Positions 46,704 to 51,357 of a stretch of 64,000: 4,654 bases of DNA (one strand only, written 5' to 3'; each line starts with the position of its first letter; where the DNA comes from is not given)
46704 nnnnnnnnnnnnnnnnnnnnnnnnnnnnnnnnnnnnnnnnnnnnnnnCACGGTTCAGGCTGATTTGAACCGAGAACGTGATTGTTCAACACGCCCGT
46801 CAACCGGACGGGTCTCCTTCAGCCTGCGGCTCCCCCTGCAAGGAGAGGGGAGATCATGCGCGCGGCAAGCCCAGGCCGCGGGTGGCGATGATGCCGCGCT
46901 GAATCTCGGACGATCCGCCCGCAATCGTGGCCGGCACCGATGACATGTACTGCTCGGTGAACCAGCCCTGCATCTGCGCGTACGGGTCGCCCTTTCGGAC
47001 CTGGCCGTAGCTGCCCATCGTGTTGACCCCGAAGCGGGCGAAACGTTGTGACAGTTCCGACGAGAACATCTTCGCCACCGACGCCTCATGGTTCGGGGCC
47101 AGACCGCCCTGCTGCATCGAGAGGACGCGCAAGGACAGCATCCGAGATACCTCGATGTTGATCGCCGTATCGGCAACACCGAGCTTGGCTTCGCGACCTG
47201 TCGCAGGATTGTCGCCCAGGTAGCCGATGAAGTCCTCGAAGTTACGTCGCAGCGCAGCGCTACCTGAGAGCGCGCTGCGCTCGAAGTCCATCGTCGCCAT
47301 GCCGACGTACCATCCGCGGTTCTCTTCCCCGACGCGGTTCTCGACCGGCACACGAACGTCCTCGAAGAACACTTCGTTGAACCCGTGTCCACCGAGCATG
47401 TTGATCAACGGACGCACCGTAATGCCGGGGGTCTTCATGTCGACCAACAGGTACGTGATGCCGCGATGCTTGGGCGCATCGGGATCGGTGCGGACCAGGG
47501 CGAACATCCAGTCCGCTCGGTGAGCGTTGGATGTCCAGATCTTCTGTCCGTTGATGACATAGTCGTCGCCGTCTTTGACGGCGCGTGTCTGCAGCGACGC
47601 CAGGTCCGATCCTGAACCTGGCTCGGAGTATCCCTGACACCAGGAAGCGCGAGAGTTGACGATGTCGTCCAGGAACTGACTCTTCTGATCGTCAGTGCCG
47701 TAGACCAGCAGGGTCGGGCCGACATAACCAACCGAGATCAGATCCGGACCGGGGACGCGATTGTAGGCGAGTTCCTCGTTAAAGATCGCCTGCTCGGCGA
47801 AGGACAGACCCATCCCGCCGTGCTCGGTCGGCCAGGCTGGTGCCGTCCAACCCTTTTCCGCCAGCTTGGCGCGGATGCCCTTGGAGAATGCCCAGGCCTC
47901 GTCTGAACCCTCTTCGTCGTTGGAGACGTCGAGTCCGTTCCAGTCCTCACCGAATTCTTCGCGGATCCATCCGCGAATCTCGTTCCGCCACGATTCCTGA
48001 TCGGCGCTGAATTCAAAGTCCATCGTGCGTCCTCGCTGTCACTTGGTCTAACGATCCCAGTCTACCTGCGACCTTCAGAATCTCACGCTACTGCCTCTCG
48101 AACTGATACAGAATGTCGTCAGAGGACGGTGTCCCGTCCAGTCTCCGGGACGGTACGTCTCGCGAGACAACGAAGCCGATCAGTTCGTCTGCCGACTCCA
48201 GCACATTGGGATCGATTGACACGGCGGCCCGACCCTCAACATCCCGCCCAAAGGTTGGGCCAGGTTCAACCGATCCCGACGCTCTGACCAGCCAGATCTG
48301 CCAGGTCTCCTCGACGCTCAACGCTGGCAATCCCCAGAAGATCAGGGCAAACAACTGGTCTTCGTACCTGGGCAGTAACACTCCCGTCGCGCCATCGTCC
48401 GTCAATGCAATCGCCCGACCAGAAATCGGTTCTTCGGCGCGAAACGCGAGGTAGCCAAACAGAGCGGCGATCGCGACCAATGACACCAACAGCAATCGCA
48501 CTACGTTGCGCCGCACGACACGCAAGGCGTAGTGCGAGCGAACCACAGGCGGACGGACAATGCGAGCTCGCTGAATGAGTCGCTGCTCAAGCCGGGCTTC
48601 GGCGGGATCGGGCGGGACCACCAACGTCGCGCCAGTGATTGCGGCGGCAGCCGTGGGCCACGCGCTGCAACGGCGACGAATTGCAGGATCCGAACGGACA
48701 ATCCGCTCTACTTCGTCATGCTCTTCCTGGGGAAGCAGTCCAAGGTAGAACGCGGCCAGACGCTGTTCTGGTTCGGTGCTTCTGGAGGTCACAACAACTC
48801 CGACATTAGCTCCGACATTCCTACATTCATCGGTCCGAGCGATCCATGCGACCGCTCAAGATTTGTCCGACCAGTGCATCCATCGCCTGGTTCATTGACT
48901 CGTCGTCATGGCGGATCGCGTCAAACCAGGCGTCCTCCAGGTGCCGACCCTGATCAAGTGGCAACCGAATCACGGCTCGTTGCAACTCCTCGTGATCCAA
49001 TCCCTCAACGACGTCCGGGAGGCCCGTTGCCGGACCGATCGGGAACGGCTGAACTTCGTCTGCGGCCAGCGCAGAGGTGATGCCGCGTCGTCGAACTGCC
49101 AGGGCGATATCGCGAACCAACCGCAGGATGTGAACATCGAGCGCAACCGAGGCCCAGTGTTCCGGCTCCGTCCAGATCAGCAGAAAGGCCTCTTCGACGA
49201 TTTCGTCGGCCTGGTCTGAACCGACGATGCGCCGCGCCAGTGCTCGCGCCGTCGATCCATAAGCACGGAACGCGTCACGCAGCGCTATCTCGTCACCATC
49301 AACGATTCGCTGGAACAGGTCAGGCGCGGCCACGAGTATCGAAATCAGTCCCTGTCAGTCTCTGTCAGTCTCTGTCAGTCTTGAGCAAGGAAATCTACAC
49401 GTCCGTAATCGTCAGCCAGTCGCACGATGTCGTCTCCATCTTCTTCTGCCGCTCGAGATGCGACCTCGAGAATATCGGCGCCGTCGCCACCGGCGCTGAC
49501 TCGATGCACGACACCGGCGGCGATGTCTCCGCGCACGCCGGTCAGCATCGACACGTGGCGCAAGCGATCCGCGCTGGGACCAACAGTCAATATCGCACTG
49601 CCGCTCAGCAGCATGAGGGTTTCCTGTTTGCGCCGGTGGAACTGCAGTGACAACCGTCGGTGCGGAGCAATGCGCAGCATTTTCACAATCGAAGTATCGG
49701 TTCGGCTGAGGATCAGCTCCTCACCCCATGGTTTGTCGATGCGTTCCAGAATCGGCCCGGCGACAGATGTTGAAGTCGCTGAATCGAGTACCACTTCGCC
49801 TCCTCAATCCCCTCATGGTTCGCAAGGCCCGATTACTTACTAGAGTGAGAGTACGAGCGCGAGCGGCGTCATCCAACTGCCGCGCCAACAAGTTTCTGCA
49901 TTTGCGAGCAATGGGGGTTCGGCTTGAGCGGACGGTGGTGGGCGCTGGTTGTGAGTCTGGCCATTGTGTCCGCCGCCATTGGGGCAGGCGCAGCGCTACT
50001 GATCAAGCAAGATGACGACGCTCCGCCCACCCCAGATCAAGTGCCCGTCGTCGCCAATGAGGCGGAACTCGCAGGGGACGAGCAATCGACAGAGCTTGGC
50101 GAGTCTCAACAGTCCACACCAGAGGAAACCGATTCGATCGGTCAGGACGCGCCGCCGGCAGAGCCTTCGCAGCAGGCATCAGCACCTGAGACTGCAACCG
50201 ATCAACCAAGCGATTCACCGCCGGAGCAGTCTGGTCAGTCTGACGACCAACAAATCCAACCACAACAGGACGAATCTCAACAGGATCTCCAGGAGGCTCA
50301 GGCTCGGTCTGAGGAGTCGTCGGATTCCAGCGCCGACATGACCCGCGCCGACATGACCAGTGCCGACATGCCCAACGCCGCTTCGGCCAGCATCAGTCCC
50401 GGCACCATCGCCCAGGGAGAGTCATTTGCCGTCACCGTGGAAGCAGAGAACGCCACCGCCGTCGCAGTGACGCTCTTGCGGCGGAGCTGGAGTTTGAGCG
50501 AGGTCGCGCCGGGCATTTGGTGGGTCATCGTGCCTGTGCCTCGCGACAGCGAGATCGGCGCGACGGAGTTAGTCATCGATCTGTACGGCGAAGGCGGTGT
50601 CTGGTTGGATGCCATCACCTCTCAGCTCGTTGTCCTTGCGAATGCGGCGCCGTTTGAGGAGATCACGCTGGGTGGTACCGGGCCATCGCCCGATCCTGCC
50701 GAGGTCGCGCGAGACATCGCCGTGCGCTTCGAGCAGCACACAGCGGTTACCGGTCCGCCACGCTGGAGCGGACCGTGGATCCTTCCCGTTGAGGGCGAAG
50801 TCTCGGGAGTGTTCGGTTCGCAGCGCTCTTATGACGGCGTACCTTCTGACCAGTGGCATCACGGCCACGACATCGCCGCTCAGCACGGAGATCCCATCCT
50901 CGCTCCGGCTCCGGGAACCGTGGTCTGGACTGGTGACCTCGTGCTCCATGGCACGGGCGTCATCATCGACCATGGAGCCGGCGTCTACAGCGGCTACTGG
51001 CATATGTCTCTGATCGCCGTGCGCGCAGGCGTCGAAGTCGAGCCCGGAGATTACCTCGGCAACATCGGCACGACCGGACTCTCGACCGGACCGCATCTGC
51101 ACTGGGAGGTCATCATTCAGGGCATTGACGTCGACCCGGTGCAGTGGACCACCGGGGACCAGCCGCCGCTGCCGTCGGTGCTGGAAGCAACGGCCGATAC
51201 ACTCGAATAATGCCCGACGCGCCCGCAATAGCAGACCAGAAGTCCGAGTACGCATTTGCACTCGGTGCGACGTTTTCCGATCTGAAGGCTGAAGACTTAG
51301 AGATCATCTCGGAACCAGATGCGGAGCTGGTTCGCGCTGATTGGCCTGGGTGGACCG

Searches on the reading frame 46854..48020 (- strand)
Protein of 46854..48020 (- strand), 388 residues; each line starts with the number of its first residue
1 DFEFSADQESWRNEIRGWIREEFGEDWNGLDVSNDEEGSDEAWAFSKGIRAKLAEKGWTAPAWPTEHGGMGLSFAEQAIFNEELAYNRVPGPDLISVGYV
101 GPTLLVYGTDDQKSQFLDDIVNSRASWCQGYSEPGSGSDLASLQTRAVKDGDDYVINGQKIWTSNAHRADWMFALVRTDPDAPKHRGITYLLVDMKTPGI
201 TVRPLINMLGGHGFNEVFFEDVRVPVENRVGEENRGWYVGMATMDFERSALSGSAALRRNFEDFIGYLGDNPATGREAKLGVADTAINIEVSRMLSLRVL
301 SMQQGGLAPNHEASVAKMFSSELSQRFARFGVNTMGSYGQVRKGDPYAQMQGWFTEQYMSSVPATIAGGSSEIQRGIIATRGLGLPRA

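Call 48: search_protein_families(library=pfam, proteins=[window:46854-48020:-], max_evalue=0.00001)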
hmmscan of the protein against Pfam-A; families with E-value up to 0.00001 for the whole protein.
window:46854-48020:- (388 aa): 3 families
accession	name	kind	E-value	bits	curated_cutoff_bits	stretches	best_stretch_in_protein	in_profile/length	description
PF02770.24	Acyl-CoA_dh_M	-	7.5e-24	84.2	33.3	1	128-222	1-97/97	Acyl-CoA dehydrogenase, middle domain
PF00441.29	Acyl-CoA_dh_1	-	6.4e-18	65.8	22.4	1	234-382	1-149/150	Acyl-CoA dehydrogenase, C-terminal domain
PF02771.21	Acyl-CoA_dh_N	-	4.8e-15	56.3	22.9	1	6-122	2-111/113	Acyl-CoA dehydrogenase, N-terminal domain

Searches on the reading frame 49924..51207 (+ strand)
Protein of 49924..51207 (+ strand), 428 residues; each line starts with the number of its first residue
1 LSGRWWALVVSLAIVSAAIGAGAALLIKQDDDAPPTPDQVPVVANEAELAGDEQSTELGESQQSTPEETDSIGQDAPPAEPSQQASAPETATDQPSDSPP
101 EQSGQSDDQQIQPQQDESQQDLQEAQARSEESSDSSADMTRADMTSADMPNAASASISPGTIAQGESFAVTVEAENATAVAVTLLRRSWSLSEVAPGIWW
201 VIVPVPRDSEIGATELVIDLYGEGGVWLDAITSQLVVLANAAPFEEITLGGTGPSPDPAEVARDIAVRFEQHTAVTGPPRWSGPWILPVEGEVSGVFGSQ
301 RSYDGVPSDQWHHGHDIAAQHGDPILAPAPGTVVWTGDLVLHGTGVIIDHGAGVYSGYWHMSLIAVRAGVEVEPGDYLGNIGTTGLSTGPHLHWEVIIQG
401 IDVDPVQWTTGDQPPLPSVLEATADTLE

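Call 48: search_protein_families(library=pfam, proteins=[window:49924-51207:+], max_evalue=0.00001)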
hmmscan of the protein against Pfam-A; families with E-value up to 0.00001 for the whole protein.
window:49924-51207:+ (428 aa): 1 family
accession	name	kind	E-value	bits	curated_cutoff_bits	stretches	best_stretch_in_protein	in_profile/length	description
PF01551.29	Peptidase_M23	-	7.5e-26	90.6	28.7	1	312-405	3-96/96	Peptidase family M23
